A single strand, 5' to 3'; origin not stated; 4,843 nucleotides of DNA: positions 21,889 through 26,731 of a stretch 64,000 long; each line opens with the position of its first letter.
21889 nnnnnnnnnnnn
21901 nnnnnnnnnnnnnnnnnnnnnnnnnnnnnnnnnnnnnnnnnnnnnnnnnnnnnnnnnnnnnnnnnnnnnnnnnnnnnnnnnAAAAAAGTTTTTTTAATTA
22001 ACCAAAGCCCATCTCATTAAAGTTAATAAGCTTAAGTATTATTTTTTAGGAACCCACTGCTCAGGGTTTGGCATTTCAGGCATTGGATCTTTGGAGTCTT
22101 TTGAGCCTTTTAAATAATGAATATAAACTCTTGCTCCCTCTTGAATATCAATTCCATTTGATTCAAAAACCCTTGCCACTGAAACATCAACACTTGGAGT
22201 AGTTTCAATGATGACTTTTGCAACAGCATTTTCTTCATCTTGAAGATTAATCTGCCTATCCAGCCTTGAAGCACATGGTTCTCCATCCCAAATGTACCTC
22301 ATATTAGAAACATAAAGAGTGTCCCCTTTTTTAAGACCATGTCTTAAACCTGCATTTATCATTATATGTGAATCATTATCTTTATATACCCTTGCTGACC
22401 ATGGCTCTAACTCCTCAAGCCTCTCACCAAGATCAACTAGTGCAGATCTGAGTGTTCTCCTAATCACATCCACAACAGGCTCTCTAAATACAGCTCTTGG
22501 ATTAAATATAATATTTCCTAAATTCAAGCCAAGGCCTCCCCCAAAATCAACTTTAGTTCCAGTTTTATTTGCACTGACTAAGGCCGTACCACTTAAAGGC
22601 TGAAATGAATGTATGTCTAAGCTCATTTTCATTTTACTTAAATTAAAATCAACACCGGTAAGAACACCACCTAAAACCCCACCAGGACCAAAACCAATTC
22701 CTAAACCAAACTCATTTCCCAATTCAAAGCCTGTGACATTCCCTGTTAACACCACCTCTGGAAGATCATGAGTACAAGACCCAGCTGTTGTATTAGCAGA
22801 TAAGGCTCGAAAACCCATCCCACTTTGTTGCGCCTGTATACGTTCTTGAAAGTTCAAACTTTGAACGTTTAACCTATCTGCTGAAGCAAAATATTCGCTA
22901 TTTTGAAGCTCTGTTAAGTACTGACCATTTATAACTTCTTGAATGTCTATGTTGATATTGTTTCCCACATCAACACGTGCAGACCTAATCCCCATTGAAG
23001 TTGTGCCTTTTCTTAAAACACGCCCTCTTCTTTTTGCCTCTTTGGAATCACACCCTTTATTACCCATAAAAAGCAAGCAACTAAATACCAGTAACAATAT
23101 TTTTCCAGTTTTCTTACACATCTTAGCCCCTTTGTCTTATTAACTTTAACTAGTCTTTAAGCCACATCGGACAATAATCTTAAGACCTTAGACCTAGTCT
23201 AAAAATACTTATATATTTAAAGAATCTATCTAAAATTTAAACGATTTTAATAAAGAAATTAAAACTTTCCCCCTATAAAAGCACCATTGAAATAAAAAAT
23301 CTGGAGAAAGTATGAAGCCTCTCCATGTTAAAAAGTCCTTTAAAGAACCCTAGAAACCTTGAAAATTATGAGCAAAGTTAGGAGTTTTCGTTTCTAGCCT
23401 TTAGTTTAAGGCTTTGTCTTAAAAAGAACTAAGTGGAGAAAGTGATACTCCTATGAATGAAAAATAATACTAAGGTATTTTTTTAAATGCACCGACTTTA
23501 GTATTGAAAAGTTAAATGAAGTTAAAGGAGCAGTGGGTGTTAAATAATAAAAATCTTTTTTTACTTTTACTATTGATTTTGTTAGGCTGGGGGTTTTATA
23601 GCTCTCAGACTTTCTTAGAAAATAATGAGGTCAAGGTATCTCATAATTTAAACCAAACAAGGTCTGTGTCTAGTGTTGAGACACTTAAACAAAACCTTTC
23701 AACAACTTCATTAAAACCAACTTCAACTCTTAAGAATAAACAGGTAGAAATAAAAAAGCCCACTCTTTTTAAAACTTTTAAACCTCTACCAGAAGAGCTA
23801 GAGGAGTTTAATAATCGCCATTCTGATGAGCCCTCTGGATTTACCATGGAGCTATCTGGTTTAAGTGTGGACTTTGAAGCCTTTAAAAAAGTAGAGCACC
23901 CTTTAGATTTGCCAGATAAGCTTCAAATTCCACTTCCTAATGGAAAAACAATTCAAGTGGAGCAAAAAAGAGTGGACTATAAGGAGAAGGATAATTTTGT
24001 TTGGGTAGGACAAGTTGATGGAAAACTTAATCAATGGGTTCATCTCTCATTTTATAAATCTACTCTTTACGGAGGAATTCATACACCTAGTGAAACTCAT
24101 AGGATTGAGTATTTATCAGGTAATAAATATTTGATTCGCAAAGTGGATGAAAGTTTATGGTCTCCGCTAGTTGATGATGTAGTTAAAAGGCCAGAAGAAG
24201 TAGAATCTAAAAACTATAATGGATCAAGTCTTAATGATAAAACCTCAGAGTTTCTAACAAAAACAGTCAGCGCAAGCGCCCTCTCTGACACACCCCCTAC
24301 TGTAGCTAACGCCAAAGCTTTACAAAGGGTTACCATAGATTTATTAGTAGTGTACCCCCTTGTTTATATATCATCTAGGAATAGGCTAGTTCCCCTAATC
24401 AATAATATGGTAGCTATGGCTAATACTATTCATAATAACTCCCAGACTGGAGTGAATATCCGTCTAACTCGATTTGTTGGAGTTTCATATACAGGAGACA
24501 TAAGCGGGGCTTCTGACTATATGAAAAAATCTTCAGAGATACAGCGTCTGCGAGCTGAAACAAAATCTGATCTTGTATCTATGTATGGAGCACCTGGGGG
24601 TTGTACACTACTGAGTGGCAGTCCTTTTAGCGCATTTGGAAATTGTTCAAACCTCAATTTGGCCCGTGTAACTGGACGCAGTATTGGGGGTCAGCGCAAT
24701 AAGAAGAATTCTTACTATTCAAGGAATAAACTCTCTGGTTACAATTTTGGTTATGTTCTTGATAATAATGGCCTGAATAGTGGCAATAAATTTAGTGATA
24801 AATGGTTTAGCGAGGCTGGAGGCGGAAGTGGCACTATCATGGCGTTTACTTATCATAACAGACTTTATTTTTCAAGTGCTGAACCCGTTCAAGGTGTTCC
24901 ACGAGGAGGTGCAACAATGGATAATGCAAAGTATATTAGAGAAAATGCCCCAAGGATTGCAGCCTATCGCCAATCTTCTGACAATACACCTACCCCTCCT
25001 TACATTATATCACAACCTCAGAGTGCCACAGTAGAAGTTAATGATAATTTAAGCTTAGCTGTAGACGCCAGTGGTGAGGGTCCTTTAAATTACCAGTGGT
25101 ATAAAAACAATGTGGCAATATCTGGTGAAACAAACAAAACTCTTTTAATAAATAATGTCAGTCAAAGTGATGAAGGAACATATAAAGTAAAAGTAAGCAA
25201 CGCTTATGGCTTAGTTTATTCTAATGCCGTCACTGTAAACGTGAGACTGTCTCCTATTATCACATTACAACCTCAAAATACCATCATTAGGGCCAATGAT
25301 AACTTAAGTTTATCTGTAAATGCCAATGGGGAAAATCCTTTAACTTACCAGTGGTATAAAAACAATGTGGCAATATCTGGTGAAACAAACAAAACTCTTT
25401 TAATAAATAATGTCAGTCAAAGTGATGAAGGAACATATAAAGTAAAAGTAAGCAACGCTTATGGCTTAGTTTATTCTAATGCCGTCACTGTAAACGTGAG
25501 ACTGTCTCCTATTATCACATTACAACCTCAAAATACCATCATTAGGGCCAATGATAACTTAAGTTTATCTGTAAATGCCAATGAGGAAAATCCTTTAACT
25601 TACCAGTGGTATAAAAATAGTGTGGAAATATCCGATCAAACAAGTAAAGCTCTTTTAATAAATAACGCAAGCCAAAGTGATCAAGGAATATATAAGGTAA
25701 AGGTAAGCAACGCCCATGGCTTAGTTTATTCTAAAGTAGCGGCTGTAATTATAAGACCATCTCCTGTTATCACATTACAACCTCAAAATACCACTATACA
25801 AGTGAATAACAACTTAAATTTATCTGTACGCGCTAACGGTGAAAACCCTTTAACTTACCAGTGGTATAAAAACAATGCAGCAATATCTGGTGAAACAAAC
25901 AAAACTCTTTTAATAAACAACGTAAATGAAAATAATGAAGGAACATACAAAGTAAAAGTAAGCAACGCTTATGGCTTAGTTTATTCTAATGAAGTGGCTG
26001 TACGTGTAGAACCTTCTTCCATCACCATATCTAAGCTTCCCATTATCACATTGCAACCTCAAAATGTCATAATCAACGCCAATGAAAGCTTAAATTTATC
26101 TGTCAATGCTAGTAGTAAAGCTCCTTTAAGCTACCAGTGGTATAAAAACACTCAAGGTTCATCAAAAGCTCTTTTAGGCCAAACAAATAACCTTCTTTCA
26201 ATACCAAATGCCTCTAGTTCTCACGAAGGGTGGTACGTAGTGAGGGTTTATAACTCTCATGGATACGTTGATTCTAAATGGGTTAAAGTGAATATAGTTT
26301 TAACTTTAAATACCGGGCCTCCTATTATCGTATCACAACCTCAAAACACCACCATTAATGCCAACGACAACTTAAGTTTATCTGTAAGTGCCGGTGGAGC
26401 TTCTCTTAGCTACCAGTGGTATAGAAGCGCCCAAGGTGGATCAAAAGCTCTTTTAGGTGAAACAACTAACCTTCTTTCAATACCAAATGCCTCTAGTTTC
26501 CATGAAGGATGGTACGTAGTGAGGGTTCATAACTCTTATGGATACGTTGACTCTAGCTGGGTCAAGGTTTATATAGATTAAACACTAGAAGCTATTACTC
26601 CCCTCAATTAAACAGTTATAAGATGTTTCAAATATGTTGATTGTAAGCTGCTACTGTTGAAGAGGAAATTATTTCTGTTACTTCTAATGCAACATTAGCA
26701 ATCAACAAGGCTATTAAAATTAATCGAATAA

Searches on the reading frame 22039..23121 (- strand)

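Call 20: search_protein_families(library=pfam, proteins=[window:22039-23121:-], max_evalue=0.00001)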
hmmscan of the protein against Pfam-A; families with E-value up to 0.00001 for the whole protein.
window:22039-23121:- (360 aa): 0 families

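Call 28: search_protein_families(library=ncbifam, proteins=[window:22039-23121:-], max_evalue=0.00001)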
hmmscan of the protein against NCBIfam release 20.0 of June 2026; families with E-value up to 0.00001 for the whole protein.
window:22039-23121:- (360 aa): 0 families

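Call 56: search_protein_families(library=pfam, proteins=[window:22039-23121:-], max_evalue=0.01)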
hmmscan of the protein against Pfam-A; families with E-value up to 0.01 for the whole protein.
window:22039-23121:- (360 aa): 1 family
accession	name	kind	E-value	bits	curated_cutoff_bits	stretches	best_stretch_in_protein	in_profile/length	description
PF16538.11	FlgT_C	-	0.00026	21.8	27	1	252-279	3-30/77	Flagellar assembly protein T, C-terminal domain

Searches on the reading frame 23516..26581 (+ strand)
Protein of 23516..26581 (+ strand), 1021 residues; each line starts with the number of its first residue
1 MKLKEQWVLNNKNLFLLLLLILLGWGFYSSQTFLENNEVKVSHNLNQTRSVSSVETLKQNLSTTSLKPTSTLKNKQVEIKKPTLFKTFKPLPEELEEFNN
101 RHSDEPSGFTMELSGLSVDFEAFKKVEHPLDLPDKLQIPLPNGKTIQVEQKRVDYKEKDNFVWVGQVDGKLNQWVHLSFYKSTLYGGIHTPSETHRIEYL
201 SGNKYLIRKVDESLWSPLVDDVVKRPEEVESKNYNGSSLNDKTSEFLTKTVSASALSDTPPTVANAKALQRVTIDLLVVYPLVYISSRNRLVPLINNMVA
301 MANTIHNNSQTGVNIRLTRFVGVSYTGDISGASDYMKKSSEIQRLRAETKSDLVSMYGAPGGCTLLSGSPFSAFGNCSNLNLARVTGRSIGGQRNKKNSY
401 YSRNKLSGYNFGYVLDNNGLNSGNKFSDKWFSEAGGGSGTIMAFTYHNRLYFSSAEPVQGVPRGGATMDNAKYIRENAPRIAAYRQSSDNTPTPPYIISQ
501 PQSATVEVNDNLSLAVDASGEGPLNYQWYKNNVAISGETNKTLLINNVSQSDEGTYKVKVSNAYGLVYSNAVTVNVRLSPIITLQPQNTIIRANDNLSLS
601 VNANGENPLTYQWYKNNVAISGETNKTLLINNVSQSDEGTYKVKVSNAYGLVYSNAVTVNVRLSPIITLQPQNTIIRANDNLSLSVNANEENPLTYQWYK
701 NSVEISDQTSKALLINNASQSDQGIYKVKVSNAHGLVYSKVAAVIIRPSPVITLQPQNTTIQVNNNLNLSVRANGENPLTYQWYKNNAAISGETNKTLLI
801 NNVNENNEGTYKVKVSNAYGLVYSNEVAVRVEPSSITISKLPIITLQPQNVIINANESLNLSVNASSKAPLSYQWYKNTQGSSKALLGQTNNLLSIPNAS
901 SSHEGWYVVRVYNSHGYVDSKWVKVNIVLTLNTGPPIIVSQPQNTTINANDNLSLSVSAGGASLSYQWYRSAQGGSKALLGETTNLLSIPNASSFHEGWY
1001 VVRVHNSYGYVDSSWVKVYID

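Call 18: list_cluster_members(proteins=[P0001, P0002, P0003, window:23516-26581:+, window:7894-9237:-])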
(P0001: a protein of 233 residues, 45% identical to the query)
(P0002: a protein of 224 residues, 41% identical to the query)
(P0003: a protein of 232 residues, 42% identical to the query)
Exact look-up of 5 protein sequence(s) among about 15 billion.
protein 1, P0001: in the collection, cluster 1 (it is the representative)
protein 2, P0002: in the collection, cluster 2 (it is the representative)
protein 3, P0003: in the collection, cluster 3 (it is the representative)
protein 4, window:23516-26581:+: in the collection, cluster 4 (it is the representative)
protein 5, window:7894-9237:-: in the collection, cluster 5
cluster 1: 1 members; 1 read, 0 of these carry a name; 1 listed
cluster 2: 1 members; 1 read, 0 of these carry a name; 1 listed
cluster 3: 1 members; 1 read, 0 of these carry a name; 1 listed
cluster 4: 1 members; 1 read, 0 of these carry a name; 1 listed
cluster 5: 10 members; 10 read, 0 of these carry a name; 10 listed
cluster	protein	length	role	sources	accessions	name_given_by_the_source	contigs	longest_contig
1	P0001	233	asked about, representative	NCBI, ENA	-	-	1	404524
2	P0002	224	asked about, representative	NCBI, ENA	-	-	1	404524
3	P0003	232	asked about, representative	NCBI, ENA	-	-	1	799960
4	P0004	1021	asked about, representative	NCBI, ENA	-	-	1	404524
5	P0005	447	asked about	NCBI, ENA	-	-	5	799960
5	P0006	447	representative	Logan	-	-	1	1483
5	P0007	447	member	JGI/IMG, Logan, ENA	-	-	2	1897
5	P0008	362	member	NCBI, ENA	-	-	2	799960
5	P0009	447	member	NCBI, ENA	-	-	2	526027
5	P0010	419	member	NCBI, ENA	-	-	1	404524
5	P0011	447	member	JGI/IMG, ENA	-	-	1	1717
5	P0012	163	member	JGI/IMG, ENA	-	-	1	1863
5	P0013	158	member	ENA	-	-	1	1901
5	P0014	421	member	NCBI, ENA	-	-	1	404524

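Call 20: search_protein_families(library=pfam, proteins=[window:23516-26581:+], max_evalue=0.00001)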
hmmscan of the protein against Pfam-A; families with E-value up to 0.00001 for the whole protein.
window:23516-26581:+ (1021 aa): 10 families
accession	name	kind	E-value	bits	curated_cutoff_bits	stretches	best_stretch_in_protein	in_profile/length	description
PF13927.12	Ig_3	-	2.8e-73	242.9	30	6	580-647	2-78/78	Immunoglobulin domain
PF07679.22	I-set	-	4.7e-52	174.5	23.7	4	495-569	1-84/90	Immunoglobulin I-set domain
PF13895.12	Ig_2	-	1.8e-45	153.5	27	4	580-661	2-79/79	Immunoglobulin domain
PF07686.23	V-set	-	5.3e-17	62.4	26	0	622-661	66-108/109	Immunoglobulin V-set domain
PF19081.6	Ig_7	-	7.7e-17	61.8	27.3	0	940-995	6-60/84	Ig-like domain CHU_C associated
PF00047.31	ig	-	1.1e-16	61.3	21.8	0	758-820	2-75/81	Immunoglobulin domain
PF16680.11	Ig_4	-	1.1e-11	45.6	30.1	0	780-814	14-48/71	T-cell surface glycoprotein CD3 delta chain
PF16681.11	Ig_5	-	1.3e-11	45.2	27.3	0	780-817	21-59/82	Ig-like domain on T-cell surface glycoprotein CD3 epsilon chain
PF22352.2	K319L-like_PKD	-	5.5e-06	26.7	27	0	520-576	25-84/84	K319L-like, PKD domain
PF11465.14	Receptor_2B4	-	8e-06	26.5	21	0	710-745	70-105/108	Natural killer cell receptor 2B4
